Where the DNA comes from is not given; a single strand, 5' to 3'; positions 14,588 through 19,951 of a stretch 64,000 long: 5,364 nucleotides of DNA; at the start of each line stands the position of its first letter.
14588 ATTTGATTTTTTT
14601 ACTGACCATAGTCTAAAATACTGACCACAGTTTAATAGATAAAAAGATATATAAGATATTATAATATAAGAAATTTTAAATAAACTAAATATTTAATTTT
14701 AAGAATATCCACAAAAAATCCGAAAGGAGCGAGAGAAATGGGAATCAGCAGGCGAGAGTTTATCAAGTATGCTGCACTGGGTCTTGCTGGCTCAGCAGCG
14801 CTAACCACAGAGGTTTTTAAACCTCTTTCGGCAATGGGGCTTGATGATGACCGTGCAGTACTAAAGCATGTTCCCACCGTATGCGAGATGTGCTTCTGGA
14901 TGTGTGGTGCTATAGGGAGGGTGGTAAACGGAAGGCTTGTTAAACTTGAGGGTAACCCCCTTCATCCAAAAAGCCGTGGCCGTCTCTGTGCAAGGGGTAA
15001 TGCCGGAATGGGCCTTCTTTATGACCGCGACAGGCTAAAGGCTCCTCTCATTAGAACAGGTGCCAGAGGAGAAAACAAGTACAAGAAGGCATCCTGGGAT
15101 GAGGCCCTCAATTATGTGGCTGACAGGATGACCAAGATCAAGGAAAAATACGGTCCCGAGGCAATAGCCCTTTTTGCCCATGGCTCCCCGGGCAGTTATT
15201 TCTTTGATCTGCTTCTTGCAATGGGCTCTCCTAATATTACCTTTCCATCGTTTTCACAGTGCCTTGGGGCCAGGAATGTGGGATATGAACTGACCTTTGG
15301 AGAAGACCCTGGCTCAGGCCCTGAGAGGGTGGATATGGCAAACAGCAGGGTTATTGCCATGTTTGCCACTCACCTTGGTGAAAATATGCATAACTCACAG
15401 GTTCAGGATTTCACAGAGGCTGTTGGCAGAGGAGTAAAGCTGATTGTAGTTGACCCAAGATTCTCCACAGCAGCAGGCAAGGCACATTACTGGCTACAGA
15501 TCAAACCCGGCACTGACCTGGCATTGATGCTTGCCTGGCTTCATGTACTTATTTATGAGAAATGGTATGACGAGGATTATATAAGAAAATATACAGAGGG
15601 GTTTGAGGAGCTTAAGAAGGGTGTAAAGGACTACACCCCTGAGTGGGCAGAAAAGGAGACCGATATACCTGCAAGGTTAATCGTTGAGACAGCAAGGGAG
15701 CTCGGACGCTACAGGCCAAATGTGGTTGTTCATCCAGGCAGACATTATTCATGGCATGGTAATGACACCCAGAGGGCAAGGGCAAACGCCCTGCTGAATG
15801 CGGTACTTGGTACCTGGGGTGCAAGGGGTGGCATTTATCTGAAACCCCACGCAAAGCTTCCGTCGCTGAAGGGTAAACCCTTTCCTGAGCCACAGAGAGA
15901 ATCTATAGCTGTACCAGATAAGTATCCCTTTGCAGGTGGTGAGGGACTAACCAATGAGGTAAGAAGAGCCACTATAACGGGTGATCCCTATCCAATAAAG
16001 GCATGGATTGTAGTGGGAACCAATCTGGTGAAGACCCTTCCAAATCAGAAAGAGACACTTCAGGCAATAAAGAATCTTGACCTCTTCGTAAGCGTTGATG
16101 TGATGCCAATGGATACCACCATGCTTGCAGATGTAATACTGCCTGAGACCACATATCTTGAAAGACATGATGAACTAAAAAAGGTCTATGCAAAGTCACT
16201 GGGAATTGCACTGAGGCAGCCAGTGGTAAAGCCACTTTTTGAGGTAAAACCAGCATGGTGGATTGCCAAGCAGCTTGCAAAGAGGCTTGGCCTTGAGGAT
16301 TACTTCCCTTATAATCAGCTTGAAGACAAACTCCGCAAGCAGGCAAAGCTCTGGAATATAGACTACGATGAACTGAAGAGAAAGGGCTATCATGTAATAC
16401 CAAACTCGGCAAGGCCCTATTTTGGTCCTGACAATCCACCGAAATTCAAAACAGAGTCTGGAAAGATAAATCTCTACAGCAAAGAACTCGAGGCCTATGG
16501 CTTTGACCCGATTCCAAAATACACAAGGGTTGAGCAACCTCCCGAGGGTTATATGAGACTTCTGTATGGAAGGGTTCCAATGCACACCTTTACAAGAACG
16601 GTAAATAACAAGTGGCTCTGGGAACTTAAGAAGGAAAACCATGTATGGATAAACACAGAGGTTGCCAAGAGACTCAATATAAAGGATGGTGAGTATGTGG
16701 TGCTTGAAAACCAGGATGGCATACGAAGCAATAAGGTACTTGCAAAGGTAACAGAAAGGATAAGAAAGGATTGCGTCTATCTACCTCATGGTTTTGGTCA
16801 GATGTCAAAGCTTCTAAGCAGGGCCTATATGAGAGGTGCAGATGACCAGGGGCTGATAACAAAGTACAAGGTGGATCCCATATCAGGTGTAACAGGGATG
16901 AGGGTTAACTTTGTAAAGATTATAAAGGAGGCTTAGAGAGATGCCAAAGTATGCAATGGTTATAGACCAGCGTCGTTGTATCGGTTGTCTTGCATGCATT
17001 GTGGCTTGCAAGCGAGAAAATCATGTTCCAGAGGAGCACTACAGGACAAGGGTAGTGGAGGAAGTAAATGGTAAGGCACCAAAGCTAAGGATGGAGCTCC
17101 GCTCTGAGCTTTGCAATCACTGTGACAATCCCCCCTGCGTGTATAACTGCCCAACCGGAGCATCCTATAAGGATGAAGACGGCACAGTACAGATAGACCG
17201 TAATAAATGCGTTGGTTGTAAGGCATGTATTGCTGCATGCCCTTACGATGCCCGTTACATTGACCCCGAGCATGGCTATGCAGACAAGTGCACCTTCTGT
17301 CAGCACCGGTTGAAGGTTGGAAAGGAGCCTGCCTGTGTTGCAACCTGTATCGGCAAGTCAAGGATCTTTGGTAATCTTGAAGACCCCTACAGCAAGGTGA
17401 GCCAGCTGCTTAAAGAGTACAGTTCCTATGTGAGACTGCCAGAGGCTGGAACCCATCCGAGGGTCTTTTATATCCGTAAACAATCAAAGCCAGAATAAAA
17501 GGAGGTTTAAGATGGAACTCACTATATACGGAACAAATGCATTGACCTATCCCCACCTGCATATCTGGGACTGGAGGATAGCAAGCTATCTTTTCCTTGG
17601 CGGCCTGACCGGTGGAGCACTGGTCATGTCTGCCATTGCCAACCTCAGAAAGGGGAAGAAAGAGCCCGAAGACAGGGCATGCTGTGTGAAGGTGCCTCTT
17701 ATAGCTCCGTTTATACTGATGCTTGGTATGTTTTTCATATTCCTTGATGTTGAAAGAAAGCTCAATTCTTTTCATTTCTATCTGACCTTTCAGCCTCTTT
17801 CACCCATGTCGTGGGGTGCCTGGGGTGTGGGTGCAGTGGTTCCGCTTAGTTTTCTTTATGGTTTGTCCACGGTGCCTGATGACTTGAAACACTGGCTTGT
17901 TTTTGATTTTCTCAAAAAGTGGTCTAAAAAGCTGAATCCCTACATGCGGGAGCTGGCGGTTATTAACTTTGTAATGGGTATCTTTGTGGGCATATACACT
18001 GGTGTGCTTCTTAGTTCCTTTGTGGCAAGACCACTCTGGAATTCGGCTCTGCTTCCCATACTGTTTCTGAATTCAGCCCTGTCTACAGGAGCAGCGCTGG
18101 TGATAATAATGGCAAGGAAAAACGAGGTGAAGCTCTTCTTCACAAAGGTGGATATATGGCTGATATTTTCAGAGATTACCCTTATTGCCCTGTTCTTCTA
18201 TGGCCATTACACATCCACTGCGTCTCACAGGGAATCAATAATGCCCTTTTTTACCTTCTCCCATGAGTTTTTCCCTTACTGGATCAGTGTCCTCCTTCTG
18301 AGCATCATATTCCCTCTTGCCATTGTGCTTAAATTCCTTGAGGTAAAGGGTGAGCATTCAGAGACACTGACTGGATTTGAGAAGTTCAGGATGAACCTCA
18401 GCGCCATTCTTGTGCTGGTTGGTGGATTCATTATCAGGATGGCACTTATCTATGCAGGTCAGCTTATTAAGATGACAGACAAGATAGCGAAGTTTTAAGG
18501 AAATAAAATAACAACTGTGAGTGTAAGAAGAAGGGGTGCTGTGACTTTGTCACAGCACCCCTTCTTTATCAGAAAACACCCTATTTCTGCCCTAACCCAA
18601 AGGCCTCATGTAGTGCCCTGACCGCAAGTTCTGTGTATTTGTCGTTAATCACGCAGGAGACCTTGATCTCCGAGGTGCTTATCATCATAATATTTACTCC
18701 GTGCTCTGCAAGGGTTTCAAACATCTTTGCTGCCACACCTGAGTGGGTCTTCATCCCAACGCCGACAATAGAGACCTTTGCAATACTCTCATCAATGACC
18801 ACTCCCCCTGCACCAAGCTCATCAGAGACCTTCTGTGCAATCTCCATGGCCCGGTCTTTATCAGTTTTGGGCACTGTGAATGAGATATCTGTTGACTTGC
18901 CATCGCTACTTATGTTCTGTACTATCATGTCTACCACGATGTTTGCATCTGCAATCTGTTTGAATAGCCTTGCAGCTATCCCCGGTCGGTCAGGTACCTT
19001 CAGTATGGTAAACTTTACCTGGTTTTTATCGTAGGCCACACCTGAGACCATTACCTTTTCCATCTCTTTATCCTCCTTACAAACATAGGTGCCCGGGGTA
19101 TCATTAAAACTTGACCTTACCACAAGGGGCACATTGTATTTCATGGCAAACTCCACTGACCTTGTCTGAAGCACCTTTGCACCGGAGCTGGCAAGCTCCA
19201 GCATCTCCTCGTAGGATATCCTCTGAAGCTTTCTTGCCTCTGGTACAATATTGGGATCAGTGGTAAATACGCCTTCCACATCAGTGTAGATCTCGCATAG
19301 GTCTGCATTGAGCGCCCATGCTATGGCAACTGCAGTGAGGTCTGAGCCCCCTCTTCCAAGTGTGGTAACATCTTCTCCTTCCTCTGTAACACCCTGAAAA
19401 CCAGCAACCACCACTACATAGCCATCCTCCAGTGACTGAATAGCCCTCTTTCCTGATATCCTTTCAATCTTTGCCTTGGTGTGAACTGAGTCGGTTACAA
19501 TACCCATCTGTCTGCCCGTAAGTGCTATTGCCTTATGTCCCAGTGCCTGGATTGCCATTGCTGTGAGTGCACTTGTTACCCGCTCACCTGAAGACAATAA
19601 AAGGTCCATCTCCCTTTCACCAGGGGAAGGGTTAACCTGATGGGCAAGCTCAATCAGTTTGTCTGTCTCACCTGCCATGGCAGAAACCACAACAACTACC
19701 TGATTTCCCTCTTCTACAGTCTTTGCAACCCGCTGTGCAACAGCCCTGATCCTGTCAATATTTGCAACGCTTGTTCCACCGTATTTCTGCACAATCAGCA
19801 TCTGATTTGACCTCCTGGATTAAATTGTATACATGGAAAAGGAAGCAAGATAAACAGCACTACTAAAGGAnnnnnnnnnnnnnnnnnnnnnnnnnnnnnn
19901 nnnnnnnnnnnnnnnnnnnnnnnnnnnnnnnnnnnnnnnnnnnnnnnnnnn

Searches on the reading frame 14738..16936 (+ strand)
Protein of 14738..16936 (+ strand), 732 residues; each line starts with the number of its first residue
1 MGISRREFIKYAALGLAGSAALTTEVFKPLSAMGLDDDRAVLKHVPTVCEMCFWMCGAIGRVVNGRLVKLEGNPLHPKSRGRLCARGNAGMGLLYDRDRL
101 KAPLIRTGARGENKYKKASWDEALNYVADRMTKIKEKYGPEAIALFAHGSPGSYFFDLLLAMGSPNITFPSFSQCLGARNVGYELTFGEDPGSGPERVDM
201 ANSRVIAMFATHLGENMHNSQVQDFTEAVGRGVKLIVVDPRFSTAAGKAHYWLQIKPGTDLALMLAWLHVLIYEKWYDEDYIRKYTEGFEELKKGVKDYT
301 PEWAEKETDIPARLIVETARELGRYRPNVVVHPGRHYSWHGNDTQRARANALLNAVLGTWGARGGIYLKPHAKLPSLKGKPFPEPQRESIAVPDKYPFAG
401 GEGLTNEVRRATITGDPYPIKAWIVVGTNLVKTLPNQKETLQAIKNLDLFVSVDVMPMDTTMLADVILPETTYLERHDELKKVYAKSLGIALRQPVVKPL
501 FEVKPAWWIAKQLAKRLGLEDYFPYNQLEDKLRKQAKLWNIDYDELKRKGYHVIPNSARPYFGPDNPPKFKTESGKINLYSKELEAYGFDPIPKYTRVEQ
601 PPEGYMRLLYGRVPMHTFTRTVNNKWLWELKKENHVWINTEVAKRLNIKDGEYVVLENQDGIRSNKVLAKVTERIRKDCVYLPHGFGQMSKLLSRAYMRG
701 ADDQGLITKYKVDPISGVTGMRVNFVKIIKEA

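Call 30: search_protein_families(library=pfam, proteins=[window:14738-16936:+], max_evalue=0.00001)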
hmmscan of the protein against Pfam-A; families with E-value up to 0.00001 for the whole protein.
window:14738-16936:+ (732 aa): 3 families
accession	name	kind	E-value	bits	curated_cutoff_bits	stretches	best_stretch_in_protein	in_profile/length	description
PF00384.28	Molybdopterin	-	3.2e-42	145.3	24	1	99-516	1-353/353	Molybdopterin oxidoreductase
PF01568.27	Molydop_binding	-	3.2e-16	59.8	26.8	1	607-719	2-104/110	Molydopterin dinucleotide binding domain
PF04879.21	Molybdop_Fe4S4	-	2.2e-12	47.2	22.7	1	43-95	2-54/55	Molybdopterin oxidoreductase Fe4S4 domain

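Call 33: search_protein_families(library=ncbifam, proteins=[window:14738-16936:+], max_evalue=0.00001)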
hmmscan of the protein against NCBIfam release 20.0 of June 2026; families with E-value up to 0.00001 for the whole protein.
window:14738-16936:+ (732 aa): 26 families (the best 25 are shown)
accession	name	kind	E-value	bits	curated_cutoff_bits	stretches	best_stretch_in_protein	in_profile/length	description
NF012032.0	PRK15488.1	equivalog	1e-164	549.5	694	2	2-551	2-561/759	thiosulfate reductase PhsA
TIGR01591.1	Fdh-alpha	equivalog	7.5e-84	282.1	666.25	2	47-365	1-316/672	formate dehydrogenase subunit alpha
TIGR02166.1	dmsA_ynfE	subfamily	1.5e-68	231.6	777.7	1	3-685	1-751/794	DMSO/selenate family reductase complex A subunit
NF047855.1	AssmNtatRedNasC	equivalog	6.2e-60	203.2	1100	2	66-347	45-325/708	assimilatory nitrate reductase catalytic subunit NasC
TIGR03479.1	DMSO_red_II_alp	subfamily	9.9e-53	179.4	984.75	3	80-286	101-307/913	molybdopterin-dependent oxidoreductase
NF041884.1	selenate_YnfF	exception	3.4e-50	170.8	1650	2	61-291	63-304/798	selenate/tellurate reductase subunit YnfF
NF041714.1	arsenate_red_ArrA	equivalog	4.6e-48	164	1600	1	3-515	3-565/848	arsenate respiratory reductase molybdopterin-containing subunit ArrA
NF041783.2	mnquin_red_QrcB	equivalog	1.4e-47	162.3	440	1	43-551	51-535/695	menaquinone reductase molybdopterin-binding-like subunit QrcB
NF041885.1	selenate_YnfE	exception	2e-45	155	1675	1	2-692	2-767/805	selenate/tellurate reductase subunit YnfE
TIGR00509.1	bisC_fam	subfamily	9.1e-44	149.8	1017.55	2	221-365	193-342/772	molybdopterin guanine dinucleotide-containing S/N-oxide reductase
NF011566.1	PRK14990.1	exception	6.9e-42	143.4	1600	1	3-685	14-771/814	dimethylsulfoxide reductase subunit A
TIGR01553.1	formate-DH-alph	equivalog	2e-36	125.2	814.2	2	3-136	2-141/1009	formate dehydrogenase-N subunit alpha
NF010055.0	PRK13532.1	equivalog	5.6e-33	114.2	904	1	1-296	1-304/830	nitrate reductase catalytic subunit NapA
TIGR02164.1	torA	equivalog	5.7e-32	110.7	1465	2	232-365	253-391/824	trimethylamine-N-oxide reductase TorA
NF011682.0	PRK15102.1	equivalog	1.2e-31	109.6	909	2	232-365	257-395/829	trimethylamine-N-oxide reductase TorA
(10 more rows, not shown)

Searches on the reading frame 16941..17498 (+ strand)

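Call 31: search_protein_families(library=pfam, proteins=[window:16941-17498:+], max_evalue=0.00001)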
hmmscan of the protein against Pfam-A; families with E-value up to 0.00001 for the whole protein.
window:16941-17498:+ (185 aa): 8 families
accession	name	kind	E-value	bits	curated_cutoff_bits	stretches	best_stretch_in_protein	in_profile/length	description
PF13247.11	Fer4_11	-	1.9e-27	95.8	26.2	1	51-145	3-99/100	4Fe-4S dicluster domain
PF12838.12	Fer4_7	-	2e-13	51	27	1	12-74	1-52/52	4Fe-4S dicluster domain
PF13237.11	Fer4_10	-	6.2e-12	45.7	25.5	1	53-101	4-53/53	4Fe-4S dicluster domain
PF12837.12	Fer4_6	-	3.1e-11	43.1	25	1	83-104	2-23/24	4Fe-4S binding domain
PF00037.32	Fer4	-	3e-10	39.9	21.1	1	83-105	1-23/24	4Fe-4S binding domain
PF13187.11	Fer4_9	-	7e-10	39.2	27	0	58-103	2-50/52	4Fe-4S dicluster domain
PF12797.12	Fer4_2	-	5e-09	36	24.5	1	84-102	4-22/22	4Fe-4S binding domain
PF14697.11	Fer4_21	-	5.8e-06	26.8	35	0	55-103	5-55/59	4Fe-4S dicluster domain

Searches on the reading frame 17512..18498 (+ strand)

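Call 31: search_protein_families(library=pfam, proteins=[window:17512-18498:+], max_evalue=0.00001)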
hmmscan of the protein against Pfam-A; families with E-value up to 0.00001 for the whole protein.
window:17512-18498:+ (328 aa): 2 families
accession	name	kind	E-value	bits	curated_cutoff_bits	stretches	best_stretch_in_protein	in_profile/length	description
PF03916.19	NrfD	-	5.9e-43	148.1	25.8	1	18-318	10-310/313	Polysulphide reductase, NrfD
PF14589.11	NrfD_2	-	7.3e-17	62.5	27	1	15-317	10-273/281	Polysulfide reductase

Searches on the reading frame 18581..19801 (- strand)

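Call 31: search_protein_families(library=pfam, proteins=[window:18581-19801:-], max_evalue=0.00001)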
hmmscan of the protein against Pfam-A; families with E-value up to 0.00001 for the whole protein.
window:18581-19801:- (406 aa): 4 families
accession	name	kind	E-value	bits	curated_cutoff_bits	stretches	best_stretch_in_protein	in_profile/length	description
PF00696.33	AA_kinase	-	6.5e-55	186.8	24.9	1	1-230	1-234/234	Amino acid kinase family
PF22468.2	ACT_9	-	3.3e-39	132.9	27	2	343-401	1-61/61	ACT domain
PF13840.12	ACT_7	-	3.2e-21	75.4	27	1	336-399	2-65/65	ACT domain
PF01842.31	ACT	-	7.6e-18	64.4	27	2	267-325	5-61/66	ACT domain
